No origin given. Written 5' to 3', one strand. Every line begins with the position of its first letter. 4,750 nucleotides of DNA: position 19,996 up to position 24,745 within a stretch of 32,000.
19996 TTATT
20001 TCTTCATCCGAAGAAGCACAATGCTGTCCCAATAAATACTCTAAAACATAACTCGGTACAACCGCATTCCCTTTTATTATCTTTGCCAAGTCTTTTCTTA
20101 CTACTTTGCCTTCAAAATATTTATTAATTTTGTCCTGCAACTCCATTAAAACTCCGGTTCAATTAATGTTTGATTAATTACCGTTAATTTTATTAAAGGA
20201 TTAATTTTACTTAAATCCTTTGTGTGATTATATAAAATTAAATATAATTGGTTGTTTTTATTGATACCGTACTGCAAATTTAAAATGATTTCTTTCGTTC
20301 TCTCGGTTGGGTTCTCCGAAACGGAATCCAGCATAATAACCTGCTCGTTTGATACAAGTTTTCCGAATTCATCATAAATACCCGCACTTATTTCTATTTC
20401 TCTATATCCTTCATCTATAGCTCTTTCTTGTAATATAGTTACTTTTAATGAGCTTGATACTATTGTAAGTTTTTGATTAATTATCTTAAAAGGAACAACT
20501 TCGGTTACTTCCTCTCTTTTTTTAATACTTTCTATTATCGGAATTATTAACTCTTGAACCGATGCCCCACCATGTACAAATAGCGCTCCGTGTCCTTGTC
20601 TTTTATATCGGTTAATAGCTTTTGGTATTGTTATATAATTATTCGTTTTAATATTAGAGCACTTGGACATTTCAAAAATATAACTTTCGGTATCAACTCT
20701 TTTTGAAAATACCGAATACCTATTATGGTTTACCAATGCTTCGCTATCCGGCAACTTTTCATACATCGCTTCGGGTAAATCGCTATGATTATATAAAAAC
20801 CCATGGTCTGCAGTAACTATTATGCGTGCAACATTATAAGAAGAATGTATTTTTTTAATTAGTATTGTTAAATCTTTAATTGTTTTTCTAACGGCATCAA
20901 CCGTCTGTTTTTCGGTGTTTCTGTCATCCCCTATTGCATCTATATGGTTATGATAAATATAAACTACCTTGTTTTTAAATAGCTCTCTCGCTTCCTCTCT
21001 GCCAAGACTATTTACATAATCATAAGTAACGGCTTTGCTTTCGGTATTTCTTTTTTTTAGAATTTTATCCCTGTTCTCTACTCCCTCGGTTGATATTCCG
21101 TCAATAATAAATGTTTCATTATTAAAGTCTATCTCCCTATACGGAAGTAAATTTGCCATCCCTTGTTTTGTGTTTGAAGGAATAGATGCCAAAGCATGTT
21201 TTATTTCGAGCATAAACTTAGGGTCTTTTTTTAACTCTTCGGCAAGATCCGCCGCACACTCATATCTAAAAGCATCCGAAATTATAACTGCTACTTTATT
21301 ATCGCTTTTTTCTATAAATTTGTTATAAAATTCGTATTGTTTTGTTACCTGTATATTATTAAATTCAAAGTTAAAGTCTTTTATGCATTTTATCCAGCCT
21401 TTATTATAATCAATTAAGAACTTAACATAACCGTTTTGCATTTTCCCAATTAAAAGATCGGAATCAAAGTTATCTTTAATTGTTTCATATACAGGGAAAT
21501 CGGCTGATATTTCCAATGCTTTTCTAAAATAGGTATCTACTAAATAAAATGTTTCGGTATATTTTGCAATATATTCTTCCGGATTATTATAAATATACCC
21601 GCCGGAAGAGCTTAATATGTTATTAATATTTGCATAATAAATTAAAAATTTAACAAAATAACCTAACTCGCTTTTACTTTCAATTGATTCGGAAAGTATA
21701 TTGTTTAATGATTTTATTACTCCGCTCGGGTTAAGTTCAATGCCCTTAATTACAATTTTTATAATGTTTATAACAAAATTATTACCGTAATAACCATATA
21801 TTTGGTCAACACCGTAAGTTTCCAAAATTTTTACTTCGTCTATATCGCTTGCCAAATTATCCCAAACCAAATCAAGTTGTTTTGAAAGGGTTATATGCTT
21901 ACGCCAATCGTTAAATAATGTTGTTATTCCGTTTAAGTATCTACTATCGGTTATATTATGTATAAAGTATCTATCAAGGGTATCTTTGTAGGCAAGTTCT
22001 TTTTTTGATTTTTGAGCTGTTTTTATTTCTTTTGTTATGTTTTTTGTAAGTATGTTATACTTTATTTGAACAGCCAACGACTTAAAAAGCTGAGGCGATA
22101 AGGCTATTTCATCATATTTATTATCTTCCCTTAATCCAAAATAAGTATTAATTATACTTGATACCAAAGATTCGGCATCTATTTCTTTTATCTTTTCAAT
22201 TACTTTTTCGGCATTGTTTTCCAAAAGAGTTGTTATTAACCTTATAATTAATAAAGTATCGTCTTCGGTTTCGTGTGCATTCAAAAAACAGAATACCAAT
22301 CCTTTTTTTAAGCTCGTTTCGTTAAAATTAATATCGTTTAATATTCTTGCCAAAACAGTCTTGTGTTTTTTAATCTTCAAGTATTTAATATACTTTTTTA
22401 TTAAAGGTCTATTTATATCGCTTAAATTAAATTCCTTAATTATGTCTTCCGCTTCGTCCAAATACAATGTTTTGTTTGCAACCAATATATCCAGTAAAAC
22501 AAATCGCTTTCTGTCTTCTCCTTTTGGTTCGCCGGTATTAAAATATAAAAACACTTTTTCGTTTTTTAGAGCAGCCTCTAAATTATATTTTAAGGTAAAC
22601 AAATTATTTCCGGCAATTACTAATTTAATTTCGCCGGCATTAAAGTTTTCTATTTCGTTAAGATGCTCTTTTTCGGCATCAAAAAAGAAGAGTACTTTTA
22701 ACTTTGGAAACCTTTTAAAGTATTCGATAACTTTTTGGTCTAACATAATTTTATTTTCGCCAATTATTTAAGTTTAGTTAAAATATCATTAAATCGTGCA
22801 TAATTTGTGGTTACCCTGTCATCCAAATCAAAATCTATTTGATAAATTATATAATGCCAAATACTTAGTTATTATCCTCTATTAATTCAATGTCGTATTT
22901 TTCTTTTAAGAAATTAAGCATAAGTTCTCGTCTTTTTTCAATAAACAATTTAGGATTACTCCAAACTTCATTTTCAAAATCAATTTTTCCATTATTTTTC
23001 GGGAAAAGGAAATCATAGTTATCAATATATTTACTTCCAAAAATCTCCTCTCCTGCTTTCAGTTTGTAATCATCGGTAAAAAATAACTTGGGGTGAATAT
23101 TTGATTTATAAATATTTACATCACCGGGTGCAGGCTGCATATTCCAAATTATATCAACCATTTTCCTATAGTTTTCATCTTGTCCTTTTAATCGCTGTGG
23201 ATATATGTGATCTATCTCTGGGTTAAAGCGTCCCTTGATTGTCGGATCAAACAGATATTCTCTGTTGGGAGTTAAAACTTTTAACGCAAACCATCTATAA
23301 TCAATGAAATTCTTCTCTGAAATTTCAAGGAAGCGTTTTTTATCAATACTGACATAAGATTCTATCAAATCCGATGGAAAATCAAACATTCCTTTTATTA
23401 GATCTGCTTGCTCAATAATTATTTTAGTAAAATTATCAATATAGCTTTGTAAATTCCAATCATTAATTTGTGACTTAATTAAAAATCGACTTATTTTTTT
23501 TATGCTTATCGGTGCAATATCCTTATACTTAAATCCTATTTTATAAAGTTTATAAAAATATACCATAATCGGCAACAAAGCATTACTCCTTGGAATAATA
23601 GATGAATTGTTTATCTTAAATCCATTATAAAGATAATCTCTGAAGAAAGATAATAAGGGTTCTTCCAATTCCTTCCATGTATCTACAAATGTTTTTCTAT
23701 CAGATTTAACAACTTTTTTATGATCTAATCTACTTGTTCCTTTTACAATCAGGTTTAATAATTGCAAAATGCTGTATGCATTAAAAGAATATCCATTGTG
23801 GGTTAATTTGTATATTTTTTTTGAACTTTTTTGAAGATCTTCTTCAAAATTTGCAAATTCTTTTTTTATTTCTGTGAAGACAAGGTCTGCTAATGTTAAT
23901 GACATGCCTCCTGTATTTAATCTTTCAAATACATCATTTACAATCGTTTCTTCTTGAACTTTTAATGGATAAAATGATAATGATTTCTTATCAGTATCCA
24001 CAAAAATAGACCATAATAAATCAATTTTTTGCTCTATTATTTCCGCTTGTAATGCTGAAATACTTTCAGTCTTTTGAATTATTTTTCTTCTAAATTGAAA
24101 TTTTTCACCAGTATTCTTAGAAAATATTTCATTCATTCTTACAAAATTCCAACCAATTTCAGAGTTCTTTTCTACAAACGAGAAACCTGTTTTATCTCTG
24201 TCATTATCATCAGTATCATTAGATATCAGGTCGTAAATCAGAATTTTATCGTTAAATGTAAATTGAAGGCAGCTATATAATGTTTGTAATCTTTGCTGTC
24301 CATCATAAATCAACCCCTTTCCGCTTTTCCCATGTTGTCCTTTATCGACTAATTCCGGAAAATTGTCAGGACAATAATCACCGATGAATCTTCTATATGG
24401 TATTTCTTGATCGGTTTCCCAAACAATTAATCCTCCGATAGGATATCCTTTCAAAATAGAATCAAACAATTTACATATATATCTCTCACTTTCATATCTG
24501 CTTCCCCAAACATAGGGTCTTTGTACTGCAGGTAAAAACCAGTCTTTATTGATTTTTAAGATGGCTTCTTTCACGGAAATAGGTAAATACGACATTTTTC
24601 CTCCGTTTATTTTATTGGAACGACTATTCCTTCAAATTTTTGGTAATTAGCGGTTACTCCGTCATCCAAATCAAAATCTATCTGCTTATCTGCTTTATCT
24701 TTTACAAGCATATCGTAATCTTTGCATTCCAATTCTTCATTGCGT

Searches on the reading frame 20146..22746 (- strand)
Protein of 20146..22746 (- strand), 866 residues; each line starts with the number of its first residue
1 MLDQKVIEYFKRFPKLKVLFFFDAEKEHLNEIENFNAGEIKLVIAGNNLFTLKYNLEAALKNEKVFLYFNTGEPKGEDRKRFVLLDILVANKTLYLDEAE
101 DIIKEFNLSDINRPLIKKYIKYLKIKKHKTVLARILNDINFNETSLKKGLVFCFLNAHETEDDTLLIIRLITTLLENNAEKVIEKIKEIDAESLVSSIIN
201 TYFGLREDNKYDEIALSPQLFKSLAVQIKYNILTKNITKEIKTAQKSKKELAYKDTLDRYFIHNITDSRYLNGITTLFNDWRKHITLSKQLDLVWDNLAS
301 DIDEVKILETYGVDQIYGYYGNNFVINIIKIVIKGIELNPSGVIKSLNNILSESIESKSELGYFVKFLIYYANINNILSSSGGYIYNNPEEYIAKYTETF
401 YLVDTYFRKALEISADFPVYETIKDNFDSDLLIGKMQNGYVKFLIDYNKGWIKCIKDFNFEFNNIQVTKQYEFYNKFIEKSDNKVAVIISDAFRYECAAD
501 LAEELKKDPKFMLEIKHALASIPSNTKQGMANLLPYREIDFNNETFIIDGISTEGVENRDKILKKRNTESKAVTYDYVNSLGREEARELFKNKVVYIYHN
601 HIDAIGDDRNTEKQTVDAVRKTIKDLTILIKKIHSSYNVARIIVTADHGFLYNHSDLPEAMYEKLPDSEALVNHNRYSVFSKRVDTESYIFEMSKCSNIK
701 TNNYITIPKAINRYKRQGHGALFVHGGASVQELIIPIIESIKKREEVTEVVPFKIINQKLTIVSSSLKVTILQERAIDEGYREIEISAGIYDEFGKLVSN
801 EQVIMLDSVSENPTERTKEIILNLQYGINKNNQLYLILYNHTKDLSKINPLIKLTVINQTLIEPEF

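Call 9: search_protein_families(library=pfam, proteins=[window:20146-22746:-], max_evalue=0.01)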
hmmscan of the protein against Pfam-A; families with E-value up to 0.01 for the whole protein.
window:20146-22746:- (866 aa): 3 families
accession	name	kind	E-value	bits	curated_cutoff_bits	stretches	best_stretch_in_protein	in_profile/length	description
PF08665.17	PglZ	-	3.1e-48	164.5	25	1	483-656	1-178/179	PglZ domain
PF01676.23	Metalloenzyme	-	0.0086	16.1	24.3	0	528-649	79-201/252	Metalloenzyme superfamily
PF01663.27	Phosphodiest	-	0.0092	16.1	23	0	581-654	149-225/342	Type I phosphodiesterase / nucleotide pyrophosphatase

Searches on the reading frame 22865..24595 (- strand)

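Call 52: search_protein_families(library=ncbifam, proteins=[window:22865-24595:-], max_evalue=0.01)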
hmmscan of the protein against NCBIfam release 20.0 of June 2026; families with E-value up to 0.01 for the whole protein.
window:22865-24595:- (576 aa): 0 families

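Call 55: search_protein_families(library=pfam, proteins=[window:22865-24595:-], max_evalue=0.01)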
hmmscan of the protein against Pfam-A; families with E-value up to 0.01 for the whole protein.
window:22865-24595:- (576 aa): 2 families
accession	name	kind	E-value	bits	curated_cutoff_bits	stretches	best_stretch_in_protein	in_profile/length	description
PF03235.19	GmrSD_N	-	4.8e-25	89.3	33.2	1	14-240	7-195/199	GmrSD restriction endonuclease, N-terminal domain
PF07510.16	GmrSD_C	-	0.0075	16.6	23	0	439-499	26-96/138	GmrSD restriction endonucleases, C-terminal domain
